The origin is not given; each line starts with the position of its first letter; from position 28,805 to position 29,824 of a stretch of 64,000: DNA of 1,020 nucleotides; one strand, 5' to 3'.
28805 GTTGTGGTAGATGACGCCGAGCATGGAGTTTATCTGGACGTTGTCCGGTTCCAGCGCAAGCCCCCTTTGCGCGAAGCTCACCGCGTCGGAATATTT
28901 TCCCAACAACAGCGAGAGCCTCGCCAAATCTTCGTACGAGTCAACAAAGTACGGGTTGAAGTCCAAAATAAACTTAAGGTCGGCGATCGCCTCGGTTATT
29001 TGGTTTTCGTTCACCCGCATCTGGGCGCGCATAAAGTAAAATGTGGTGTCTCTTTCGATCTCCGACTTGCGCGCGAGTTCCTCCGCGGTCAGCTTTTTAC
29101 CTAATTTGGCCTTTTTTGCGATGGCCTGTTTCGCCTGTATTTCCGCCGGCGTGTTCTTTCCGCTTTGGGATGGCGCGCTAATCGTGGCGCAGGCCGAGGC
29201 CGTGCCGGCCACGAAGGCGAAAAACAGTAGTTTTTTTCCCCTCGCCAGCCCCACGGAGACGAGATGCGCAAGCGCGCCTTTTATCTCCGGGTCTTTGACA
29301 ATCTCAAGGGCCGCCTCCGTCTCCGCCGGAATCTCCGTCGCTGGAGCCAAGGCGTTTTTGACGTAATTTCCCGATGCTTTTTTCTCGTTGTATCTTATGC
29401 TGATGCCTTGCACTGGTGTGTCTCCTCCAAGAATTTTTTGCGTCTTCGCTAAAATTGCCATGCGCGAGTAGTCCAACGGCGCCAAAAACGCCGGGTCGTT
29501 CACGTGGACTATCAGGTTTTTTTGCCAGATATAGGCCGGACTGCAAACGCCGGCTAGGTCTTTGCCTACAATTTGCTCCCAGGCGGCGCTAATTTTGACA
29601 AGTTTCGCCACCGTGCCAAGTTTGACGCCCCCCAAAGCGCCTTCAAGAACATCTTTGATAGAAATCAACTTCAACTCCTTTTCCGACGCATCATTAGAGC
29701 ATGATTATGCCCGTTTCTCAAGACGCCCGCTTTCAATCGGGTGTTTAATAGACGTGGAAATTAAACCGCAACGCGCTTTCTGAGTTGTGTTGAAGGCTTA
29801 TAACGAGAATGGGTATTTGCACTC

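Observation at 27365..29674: Helicase-loader DciA fused to an envelope TPR lipoprotein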

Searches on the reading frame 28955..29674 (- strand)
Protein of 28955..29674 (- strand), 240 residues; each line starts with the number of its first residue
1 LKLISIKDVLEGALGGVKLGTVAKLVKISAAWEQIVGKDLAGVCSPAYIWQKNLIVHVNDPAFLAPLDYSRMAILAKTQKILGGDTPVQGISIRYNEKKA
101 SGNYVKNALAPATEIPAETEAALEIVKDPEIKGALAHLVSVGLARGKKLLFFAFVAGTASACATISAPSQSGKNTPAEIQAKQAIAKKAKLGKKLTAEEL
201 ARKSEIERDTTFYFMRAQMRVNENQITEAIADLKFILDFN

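Call 5: find_homologous_proteins(query=window:28955-29674:-, max_evalue=0.001)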
Query window:28955-29674:-: 2316 candidates shared short words with the query, none scored E <= 0.001.

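Call 13: search_protein_representatives(protein=window:29060-29674:-)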
Query: 205 residues. Proteins with E-value up to 0.001 (for the whole library): 39; up to 1e-10: 4; up to 1e-30: 1. The best 39 are listed.
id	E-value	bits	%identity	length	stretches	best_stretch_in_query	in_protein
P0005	6.8e-50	186.2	51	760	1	4-203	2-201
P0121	8.6e-23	97.9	37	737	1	4-183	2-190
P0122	8.3e-13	65.3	42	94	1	4-96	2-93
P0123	8.7e-13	65.2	51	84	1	7-77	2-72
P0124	4.8e-10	56.3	39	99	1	4-98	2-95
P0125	1.3e-09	54.9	38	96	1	4-83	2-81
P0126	1.8e-09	54.4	32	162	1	5-136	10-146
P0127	2.3e-07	47.5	41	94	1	5-79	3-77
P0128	5.5e-07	46.3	40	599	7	9-51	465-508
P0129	1.2e-06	45.2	31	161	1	5-136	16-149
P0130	8.1e-06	42.5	32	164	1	8-132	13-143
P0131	1.0e-05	42.2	35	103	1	13-94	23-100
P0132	1.2e-05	42.0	29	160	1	3-115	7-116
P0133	1.2e-05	42.0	30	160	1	5-146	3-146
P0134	3.1e-05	40.6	36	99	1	5-82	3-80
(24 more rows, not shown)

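Call 28: list_cluster_members(proteins=[P0121, P0122, P0124, P0125, P0127, P0126, P0002, P0007])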
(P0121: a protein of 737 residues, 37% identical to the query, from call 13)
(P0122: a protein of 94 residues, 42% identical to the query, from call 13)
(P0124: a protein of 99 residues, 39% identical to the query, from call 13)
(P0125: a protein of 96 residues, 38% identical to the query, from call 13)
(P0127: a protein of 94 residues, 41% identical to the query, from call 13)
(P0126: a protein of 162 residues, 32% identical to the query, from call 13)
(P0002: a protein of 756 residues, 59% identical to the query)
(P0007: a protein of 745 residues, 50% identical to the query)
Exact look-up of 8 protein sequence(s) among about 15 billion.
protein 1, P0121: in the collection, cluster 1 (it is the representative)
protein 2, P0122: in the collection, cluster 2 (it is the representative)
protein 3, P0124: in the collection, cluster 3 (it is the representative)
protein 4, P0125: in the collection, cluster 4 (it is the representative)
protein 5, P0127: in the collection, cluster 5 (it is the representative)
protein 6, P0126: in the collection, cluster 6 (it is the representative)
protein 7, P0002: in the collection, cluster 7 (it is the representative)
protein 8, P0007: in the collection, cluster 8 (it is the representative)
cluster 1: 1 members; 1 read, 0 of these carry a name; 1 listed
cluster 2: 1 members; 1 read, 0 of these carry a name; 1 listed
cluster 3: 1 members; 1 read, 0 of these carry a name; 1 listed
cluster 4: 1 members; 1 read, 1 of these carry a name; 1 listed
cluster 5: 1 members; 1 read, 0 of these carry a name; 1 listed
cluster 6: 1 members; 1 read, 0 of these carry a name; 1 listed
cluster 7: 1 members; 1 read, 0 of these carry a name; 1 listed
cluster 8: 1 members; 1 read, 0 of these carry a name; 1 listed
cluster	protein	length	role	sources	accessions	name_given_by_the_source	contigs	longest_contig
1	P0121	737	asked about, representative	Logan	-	-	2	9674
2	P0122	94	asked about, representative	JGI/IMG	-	-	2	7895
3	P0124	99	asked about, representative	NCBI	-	-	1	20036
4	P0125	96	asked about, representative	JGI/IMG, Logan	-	hypothetical protein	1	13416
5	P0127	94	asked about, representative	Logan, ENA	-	-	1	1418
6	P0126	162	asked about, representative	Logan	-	-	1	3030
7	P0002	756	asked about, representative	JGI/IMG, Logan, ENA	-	-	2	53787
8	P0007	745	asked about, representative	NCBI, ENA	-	-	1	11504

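Call 32: search_solved_structures(query=A2, max_evalue=1, show_alignments=2)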
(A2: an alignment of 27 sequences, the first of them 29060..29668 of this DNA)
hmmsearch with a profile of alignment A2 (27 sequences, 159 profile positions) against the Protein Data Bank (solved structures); distinct sequences matched with E-value up to 1: 4.
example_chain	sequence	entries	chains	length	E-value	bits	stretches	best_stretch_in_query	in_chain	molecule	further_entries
7ykm_A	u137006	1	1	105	1.7e-14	57.4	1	4-99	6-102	DciA DUF721 domain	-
8a3v_C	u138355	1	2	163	0.0013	22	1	28-153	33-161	DUF721 domain-containing protein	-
9r3t_A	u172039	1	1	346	0.16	15.2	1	79-142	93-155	Ubiquitinating/deubiquitinating enzyme SdeA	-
9viw_A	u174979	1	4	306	0.27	14.5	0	81-144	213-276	Bacterioferritin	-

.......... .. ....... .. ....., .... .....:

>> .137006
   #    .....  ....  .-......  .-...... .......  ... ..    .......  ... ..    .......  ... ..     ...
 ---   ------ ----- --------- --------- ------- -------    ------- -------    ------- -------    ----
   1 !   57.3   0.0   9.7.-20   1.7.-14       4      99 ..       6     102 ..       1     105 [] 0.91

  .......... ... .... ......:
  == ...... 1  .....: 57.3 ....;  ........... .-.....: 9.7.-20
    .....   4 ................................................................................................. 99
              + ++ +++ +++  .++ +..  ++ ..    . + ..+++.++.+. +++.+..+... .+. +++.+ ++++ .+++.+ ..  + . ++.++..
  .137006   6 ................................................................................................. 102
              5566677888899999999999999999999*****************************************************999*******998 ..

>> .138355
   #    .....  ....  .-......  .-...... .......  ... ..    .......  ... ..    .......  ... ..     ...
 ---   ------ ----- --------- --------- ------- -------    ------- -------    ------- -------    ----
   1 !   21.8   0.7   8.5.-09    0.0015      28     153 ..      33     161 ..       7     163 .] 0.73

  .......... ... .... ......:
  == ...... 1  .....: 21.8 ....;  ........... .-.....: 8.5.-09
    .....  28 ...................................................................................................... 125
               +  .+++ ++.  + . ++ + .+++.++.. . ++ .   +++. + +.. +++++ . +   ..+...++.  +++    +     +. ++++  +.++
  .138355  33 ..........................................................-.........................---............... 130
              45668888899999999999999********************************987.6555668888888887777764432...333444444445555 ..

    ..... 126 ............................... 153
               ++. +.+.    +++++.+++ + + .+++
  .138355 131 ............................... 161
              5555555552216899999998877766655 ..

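Call 36: predict_structure(alignment_id=A2)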
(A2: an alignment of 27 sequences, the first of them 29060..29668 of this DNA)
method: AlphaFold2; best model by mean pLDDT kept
length: 203 residues; sequences in the alignment: 27
mean_pLDDT: 78.2   pTM: 0.50
mean pLDDT of the five models: 78.2, 77.1, 76.4, 76.0, 74.6
residues with pLDDT >= 90: 75; 70-90: 66; 50-70: 47; < 50: 15
segments of 3 or more residues with pLDDT < 50: 155-169
pLDDT, mean of each block of 10 residues (from residue 1): 67 72 94 95 96 96 97 96 90 86 60 82 91 82 63 46 42 70 71 68 72
secondary structure, 60 per line:
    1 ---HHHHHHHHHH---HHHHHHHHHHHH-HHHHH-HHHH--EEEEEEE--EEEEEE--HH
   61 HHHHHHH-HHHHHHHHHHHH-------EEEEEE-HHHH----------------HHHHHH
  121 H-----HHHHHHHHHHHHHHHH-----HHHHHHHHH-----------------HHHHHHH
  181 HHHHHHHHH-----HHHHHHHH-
elements in order: H4-13 H17-28 H30-34 H36-39 E42-48 E51-56 H59-67 H69-80 E88-93 H95-98 H115-121 H127-142 H148-156 H174-189 H195-202

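Call 42: fold_search(model_id=the predicted structure, library=pdb)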
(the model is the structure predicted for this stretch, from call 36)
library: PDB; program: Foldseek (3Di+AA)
matches with E <= 10: 305; with E <= 0.001: 3
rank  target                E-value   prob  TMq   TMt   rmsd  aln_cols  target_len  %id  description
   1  8a3v_C                1.2e-04  1.00  0.37  0.49  17.1       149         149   15  Crystal structure of the Vibrio cholerae replicative helicase (VcDnaB) in complex with its loader protein (VcDciA) (released 2023-02-15)
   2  7ykm                  1.5e-04  1.00  0.36  0.83   1.8        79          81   24  Structure of DciA DUF721 domain from Deinococcus radiodurans (released 2023-08-02)
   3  8a3v_D                1.8e-04  1.00  0.39  0.51  12.8       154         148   18  Crystal structure of the Vibrio cholerae replicative helicase (VcDnaB) in complex with its loader protein (VcDciA) (released 2023-02-15)
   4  9hny_FJ               1.2e-01  0.33  0.25  0.16  23.0       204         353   11  Mitoribosomal small subunit in complex with Mettl15 and Mettl17 (released 2025-03-26)
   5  4tps_D                1.7e-01  0.96  0.31  0.64   3.3        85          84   12  Sporulation Inhibitor of DNA Replication, SirA, in complex with Domain I of DnaA (released 2014-07-30)
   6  6hhs_B                1.8e-01  0.41  0.21  0.39   5.5        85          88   14  MamM CTD E289D - Cadmium form (released 2019-09-18)
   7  6han_A                1.9e-01  0.60  0.24  0.44   5.8        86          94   15  MamM CTD H264E-E289H (released 2019-08-21)
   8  3w61                  1.9e-01  0.33  0.20  0.37   6.1        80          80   18  MamM-CTD H285A (released 2014-04-16)
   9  6gp6_B                1.9e-01  0.33  0.20  0.35   6.0        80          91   20  MamM CTD - Copper form (released 2019-06-19)
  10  3w64_B                2.0e-01  0.51  0.23  0.45   5.3        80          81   19  MamM-CTD 215-293 (released 2014-04-16)
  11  6h88                  2.0e-01  0.30  0.20  0.35   6.0        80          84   21  MamM CTD D249N (released 2019-08-14)
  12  3lno_B                2.4e-01  0.41  0.27  0.43   9.7       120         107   14  Crystal Structure of Domain of Unknown Function DUF59 from Bacillus anthracis (released 2010-02-16)
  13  6h87                  2.4e-01  0.38  0.21  0.38   6.3        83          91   23  MamM CTD D249N - Zinc form (released 2019-08-14)
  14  6hhs_F                2.4e-01  0.25  0.19  0.35   6.3        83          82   18  MamM CTD E289D - Cadmium form (released 2019-09-18)
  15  6hhs_A                2.4e-01  0.25  0.19  0.35   6.3        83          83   18  MamM CTD E289D - Cadmium form (released 2019-09-18)
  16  4tps_B                2.6e-01  0.92  0.30  0.63   2.9        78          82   13  Sporulation Inhibitor of DNA Replication, SirA, in complex with Domain I of DnaA (released 2014-07-30)
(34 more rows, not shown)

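Call 45: find_encoding_contigs(protein=P0124, flank=5000, max_places=2)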
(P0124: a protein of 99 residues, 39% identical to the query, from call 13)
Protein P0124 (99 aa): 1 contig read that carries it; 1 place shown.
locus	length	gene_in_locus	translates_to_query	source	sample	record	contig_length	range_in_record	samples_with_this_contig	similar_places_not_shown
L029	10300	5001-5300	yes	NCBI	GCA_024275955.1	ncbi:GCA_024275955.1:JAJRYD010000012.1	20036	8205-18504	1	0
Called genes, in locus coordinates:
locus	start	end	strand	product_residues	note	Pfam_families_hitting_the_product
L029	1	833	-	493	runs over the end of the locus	PF13431:TPR_17 (faint), PF00515:TPR_1 (faint), PF13414:TPR_11 (faint), PF14559:TPR_19 (faint), PF13428:TPR_14 (faint), PF25063:ARM_TT21_C (weak), PF07719:TPR_2 (faint), PF13432:TPR_16 (weak), +2 more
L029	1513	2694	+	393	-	PF03739:LptF_LptG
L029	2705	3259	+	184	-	PF01569:PAP2, PF22778:VCPO_2nd (faint)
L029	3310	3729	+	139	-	PF01894:YjbQ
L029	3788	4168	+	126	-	-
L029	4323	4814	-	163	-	-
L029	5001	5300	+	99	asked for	PF05258:DciA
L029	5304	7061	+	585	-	-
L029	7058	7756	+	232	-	-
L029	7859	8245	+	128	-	PF13442:Cytochrome_CBB3 (weak), PF00034:Cytochrom_C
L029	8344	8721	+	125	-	PF13442:Cytochrome_CBB3 (faint), PF00034:Cytochrom_C (weak)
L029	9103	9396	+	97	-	PF13744:HTH_37 (weak), PF01381:HTH_3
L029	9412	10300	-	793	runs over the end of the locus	PF22548:AEP-TOTE, PF00270:DEAD, PF04851:ResIII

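Call 46: find_encoding_contigs(protein=P0121, flank=5000, max_places=2)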
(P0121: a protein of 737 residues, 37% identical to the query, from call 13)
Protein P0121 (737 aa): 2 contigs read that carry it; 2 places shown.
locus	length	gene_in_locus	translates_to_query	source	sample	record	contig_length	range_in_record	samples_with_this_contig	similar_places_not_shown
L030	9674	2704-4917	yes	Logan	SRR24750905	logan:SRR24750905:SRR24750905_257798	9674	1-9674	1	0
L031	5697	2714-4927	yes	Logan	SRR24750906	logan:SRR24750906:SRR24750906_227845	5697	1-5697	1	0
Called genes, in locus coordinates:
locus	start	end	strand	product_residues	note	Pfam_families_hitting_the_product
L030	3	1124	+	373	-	?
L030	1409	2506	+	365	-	PF14690:Zn_ribbon_ISL3, PF13542:HTH_Tnp_ISL3 (weak), PF01610:DDE_Tnp_ISL3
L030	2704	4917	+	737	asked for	PF05258:DciA, PF25062:ARM_TT21_N (weak), PF13424:TPR_12 (weak), PF25068:ARM_TT21_4th (weak), PF00515:TPR_1 (weak), PF14559:TPR_19, PF25063:ARM_TT21_C, PF23914:TPR_CcmH_CycH (weak), +27 more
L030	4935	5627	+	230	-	-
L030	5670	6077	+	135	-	PF00072:Response_reg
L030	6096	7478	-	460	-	PF01408:GFO_IDH_MocA (weak), PF01590:GAF, PF13185:GAF_2, PF13492:GAF_3, PF00990:GGDEF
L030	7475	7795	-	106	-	-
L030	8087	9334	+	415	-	PF04347:FliO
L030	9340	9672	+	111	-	?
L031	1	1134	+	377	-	?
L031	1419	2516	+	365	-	PF14690:Zn_ribbon_ISL3, PF13542:HTH_Tnp_ISL3 (weak), PF01610:DDE_Tnp_ISL3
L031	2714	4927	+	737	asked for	PF05258:DciA, PF25062:ARM_TT21_N (weak), PF13424:TPR_12 (weak), PF25068:ARM_TT21_4th (weak), PF00515:TPR_1 (weak), PF14559:TPR_19, PF25063:ARM_TT21_C, PF23914:TPR_CcmH_CycH (weak), +27 more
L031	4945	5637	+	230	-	-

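Call 63: search_protein_families(library=pfam, proteins=[L029:7058-7756:+, L030:4935-5627:+, L029:5304-7061:+, L029:5001-5300:+], max_evalue=1)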
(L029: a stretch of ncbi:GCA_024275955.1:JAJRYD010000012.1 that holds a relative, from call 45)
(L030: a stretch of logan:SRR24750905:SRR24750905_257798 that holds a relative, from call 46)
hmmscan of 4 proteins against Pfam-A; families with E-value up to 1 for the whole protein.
L029:7058-7756:+ (232 aa): 4 families
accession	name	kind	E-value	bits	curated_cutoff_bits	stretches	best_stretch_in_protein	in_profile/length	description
PF17125.10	Methyltr_RsmF_N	-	0.054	14.4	34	1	108-156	20-69/86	N-terminal domain of 16S rRNA methyltransferase RsmF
PF15023.12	DUF4523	-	0.06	13.6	27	1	2-49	1-48/166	Protein of unknown function (DUF4523)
PF11294.13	DUF3095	-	0.097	12.2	22.2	1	174-218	112-156/378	Protein of unknown function (DUF3095)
PF20101.4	DUF6491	-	0.12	12.8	27.5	1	2-64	2-55/138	Family of unknown function (DUF6491)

L030:4935-5627:+ (230 aa): 0 families

L029:5304-7061:+ (585 aa): 42 families (the best 25 are shown)
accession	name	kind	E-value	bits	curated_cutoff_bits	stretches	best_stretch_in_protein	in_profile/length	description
PF07719.23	TPR_2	-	2e-53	174.5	27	11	427-459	2-34/34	Tetratricopeptide repeat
PF00515.34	TPR_1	-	1.3e-48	161.4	27.8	10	430-459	5-34/34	Tetratricopeptide repeat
PF13431.12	TPR_17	-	1.1e-44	147.4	24.4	8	416-446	3-33/34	Tetratricopeptide repeat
PF14559.12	TPR_19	-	1.5e-43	147.4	25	8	233-289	4-60/68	Tetratricopeptide repeat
PF13432.12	TPR_16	-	1.5e-42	144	32.7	8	501-557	3-58/65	Tetratricopeptide repeat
PF13181.12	TPR_8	-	1.9e-38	127.8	25.7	9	359-390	2-33/34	Tetratricopeptide repeat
PF13424.12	TPR_12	-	1.1e-35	122.1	30.1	6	460-525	3-75/77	Tetratricopeptide repeat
PF13428.12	TPR_14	-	1.1e-32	109.5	23.5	3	221-262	2-43/44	Tetratricopeptide repeat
PF13414.12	TPR_11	-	1.2e-31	108.5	26.8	8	476-509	9-42/42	TPR repeat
PF23914.1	TPR_CcmH_CycH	-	1.2e-27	97.1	42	5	421-529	45-155/158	Cytochrome c-type biogenesis protein H TPR domain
PF12895.13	ANAPC3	-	3.6e-24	85.3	27.2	6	407-486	4-81/82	Anaphase-promoting complex, cyclosome, subunit 3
PF13174.12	TPR_6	-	3.4e-22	78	26.3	3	430-458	4-32/33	Tetratricopeptide repeat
PF25063.1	ARM_TT21_C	-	1e-21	78.2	35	4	133-287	36-197/209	Tetratricopeptide repeat protein 21 C-terminal ARM domain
PF13176.12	TPR_7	-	2.5e-21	74.3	27.9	3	533-563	2-32/36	Tetratricopeptide repeat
PF13374.12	TPR_10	-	9.1e-18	64.1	27.5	3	498-522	5-29/42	Tetratricopeptide repeat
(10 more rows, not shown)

L029:5001-5300:+ (99 aa): 1 family
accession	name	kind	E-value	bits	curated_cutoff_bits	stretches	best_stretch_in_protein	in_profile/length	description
PF05258.17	DciA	-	2.9e-13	50.2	24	1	3-90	1-89/89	Dna[CI] antecedent, DciA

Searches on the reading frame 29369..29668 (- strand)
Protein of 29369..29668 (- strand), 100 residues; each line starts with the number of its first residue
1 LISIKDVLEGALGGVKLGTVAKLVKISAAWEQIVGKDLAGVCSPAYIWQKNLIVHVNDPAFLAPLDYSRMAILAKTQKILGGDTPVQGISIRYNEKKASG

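Call 52: find_related_loci(query=A6, collection=metagenome_contigs, flank=4000)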
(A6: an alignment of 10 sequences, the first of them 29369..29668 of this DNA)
Query A6 (100 aa) in metagenome_contigs; peptide patterns used: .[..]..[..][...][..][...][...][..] (x = any residue, [..] = any of these).
106 stretches matched a pattern; 3 encode a relative of the query (tblastn E <= 1e-3); 3 distinct loci.
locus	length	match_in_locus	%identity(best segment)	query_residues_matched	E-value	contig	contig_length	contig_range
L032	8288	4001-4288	40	1-97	1e-21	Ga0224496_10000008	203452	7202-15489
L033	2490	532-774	43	1-81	2e-20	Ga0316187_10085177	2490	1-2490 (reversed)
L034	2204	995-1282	39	1-97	3e-20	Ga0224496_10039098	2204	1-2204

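Call 63: search_protein_families(library=pfam, proteins=[L032:6161-6916:+, L032:4001-4300:+], max_evalue=1)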
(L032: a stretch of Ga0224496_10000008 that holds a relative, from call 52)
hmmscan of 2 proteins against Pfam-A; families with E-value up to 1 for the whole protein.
L032:6161-6916:+ (251 aa): 0 families

L032:4001-4300:+ (99 aa): 1 family
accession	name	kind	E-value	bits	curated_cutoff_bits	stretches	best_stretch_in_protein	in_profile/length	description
PF05258.17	DciA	-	9.2e-15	55.1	24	1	4-90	2-89/89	Dna[CI] antecedent, DciA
